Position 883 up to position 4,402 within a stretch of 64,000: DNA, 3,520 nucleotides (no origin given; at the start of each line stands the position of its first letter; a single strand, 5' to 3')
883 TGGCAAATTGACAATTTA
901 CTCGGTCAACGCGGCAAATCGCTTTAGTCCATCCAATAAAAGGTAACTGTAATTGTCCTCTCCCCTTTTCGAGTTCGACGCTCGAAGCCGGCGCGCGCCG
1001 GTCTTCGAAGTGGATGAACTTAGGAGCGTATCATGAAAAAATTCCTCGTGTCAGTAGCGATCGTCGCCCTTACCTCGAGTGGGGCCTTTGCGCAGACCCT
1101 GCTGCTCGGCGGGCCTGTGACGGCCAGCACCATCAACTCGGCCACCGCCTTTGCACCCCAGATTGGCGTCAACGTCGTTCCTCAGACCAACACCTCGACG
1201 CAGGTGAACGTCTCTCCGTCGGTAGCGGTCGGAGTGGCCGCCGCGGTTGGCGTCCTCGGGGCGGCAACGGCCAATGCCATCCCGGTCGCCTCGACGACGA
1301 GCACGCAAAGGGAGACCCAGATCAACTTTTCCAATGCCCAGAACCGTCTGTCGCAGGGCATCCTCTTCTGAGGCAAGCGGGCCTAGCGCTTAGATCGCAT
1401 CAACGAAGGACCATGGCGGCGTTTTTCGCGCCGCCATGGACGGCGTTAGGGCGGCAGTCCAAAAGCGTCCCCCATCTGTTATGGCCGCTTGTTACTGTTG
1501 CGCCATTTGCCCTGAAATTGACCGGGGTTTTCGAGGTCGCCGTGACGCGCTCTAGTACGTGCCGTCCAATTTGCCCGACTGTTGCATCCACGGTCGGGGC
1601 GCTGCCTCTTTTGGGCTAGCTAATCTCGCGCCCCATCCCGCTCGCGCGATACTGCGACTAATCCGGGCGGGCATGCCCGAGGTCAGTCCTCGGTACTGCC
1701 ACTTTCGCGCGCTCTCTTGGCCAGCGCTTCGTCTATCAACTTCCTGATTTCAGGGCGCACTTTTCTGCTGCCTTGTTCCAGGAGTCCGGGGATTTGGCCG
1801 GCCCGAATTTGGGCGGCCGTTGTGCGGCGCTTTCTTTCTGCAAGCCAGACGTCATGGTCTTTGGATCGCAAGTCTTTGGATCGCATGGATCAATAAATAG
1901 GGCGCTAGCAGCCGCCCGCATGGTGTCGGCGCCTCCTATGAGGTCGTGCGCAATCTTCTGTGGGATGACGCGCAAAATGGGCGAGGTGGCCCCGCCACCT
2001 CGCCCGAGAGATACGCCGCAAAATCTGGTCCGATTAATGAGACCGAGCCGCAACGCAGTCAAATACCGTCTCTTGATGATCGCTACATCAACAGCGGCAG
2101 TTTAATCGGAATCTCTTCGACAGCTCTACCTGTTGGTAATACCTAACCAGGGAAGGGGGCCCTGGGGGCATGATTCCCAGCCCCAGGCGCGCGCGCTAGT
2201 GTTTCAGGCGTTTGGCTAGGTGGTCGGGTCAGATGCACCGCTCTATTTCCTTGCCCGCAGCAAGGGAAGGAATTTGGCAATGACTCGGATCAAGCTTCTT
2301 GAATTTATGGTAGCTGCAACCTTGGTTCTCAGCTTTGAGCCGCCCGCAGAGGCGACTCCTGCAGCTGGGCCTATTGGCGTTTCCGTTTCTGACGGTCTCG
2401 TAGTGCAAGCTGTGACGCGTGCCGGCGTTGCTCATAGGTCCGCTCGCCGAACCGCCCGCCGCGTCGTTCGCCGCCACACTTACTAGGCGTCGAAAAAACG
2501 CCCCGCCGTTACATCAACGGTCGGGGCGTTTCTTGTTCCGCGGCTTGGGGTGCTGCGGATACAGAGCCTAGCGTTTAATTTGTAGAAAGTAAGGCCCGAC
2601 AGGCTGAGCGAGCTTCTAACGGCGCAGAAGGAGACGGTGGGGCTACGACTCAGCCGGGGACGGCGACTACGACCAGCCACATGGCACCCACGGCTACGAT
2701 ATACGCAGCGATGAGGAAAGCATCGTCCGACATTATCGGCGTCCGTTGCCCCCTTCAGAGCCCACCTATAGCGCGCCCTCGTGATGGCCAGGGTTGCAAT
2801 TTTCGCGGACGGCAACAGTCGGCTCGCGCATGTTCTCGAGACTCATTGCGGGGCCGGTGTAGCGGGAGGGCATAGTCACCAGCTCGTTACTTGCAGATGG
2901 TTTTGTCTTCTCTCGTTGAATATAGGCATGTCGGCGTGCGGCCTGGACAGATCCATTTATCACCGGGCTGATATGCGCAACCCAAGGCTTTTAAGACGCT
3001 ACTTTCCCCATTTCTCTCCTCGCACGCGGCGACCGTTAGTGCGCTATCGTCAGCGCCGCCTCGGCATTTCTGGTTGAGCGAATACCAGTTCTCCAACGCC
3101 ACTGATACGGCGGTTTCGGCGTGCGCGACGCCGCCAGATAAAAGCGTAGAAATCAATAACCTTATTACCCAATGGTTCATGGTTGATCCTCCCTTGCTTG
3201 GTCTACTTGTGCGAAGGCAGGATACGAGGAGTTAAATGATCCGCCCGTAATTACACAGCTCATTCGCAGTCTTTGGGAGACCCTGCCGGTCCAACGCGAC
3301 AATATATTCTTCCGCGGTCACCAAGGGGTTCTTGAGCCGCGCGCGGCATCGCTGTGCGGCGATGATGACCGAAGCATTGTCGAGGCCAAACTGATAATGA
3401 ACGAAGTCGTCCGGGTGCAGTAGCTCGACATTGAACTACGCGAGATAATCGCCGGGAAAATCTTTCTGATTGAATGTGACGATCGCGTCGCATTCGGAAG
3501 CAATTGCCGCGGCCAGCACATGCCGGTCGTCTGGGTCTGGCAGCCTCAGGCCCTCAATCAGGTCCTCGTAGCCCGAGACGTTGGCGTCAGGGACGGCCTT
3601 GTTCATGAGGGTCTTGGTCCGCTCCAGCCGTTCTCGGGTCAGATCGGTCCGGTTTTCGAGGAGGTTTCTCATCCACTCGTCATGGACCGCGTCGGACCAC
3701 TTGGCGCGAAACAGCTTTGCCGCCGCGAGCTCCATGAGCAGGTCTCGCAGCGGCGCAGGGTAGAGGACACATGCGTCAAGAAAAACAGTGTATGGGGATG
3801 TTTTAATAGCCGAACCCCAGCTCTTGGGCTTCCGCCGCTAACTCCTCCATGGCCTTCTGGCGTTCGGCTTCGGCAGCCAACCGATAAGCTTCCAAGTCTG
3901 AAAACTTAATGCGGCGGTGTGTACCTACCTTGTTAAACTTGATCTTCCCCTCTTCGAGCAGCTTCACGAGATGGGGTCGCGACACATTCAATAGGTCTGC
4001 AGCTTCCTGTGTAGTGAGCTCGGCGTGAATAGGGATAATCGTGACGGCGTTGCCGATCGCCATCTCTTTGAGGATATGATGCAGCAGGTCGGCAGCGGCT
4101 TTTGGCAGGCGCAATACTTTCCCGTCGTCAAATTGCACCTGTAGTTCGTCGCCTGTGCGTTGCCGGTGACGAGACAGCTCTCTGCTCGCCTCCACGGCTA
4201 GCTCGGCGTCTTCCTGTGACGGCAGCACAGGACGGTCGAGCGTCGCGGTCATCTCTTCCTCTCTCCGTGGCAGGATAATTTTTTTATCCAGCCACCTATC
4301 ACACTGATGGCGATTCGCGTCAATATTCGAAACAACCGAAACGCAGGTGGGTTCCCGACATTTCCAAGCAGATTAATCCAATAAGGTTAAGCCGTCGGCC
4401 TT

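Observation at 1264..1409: Protein C-terminus plus a non-coding 3' motif duplicated 22 kb away (partner 23662-23806, minus strand)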

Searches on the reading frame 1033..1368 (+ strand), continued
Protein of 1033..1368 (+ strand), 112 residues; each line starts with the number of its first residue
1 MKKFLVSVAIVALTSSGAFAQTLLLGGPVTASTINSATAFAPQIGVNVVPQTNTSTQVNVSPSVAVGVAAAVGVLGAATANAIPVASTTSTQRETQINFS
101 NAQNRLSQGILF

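Call 53: predict_structure(alignment_id=A4)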
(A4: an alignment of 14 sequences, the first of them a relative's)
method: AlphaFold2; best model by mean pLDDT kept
length: 112 residues; sequences in the alignment: 14
mean_pLDDT: 43.4   pTM: 0.13
mean pLDDT of the five models: 43.4, 42.3, 42.1, 41.7, 40.8
residues with pLDDT >= 90: 0; 70-90: 0; 50-70: 14; < 50: 98
segments of 3 or more residues with pLDDT < 50: 15-112
pLDDT, mean of each block of 10 residues (from residue 1): 55 48 40 38 39 42 44 44 42 42 44 42
secondary structure, 60 per line:
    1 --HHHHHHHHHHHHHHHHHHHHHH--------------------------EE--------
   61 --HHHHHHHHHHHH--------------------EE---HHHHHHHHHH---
elements in order: H3-24 H63-74 H100-109

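Call 56: search_protein_families(library=pfam, proteins=[P0008, P0013, P0005, P0003], max_evalue=1)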
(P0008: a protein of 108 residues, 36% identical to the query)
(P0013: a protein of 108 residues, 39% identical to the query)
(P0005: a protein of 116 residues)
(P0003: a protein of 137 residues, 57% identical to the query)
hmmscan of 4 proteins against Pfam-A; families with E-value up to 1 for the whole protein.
P0008 (108 aa): 0 families

P0013 (108 aa): 0 families

P0005 (116 aa): 0 families

P0003 (137 aa): 0 families

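Call 63: search_solved_structures(query=A4, max_evalue=10)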
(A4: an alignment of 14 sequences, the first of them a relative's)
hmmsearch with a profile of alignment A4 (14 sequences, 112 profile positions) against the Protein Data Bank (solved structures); distinct sequences matched with E-value up to 10: 2.
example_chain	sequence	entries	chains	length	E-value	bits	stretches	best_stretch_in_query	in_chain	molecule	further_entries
6wm6_A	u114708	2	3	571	3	11.7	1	8-67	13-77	Extracellular solute-binding protein, family 5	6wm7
9jmx_A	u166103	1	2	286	6.3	10.6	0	54-87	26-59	3-hydroxyisobutyrate dehydrogenase-like beta-hydroxyacid dehydrogenase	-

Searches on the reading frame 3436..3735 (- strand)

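Call 89: search_protein_families(library=pfam, proteins=[window:3436-3735:-], max_evalue=0.01)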
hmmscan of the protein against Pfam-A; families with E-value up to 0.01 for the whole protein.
window:3436-3735:- (99 aa): 1 family
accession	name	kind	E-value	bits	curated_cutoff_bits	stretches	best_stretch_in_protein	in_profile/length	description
PF13470.12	PIN_3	-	5.2e-08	34.2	27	1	3-91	28-115/115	PIN domain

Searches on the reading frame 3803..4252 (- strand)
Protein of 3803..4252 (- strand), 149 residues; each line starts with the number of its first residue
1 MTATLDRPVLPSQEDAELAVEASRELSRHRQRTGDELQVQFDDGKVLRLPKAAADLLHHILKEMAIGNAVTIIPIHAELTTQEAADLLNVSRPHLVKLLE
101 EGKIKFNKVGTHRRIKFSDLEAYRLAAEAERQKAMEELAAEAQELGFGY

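Call 89: search_protein_families(library=pfam, proteins=[window:3803-4252:-], max_evalue=0.01)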
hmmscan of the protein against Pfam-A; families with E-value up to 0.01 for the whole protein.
window:3803-4252:- (149 aa): 2 families
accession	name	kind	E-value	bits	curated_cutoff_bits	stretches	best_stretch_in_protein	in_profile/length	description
PF12728.13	HTH_17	-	4.5e-13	49.7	27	1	79-123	2-46/51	Helix-turn-helix domain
PF09035.16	Tn916-Xis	-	0.0047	17.5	22.9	1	72-123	7-62/69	Excisionase from transposon Tn916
